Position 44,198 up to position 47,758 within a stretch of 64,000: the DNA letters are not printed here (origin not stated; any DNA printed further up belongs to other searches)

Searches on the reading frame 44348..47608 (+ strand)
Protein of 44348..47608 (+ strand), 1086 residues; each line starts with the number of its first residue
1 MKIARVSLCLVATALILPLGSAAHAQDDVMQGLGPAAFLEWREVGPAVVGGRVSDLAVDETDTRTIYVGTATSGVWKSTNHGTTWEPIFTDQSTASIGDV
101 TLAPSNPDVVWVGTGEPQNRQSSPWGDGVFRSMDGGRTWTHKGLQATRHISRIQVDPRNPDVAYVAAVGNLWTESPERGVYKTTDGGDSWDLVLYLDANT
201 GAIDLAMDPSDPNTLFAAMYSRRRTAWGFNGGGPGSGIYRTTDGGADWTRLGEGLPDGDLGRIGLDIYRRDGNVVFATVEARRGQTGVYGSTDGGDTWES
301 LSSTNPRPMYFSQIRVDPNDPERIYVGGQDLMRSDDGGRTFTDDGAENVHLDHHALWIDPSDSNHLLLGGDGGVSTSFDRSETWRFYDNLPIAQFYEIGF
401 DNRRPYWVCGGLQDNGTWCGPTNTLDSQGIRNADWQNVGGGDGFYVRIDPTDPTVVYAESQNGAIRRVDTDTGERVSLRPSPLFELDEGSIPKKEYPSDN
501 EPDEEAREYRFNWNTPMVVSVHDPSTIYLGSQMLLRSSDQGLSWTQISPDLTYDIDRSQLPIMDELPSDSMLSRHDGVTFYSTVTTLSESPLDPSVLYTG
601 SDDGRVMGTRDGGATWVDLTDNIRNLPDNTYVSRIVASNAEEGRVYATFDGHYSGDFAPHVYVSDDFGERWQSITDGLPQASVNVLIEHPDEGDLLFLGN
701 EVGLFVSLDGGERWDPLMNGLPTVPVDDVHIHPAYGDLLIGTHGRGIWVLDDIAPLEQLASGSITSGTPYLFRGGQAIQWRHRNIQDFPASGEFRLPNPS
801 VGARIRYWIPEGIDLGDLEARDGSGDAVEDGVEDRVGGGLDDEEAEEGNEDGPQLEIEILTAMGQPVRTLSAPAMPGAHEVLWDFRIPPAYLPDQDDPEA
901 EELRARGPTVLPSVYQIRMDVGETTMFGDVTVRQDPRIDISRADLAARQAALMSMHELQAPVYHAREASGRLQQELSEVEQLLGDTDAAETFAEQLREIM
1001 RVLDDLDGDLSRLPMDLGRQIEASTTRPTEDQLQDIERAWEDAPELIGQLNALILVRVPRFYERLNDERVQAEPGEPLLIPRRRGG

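Call 68: search_protein_families(library=pfam, proteins=[window:44348-47608:+], max_evalue=0.00001)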
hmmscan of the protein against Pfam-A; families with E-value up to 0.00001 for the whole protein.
window:44348-47608:+ (1086 aa): 3 families
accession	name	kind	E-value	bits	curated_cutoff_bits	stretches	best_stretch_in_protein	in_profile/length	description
PF15902.12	Sortilin-Vps10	-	7.2e-28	98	33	1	129-254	3-115/446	Sortilin, neurotensin receptor 3,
PF02012.26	BNR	-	1.9e-08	33.5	27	0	662-672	1-11/12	BNR/Asp-box repeat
PF13088.12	BNR_2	-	1.3e-07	31.7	31.4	0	607-717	85-201/277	BNR repeat-like domain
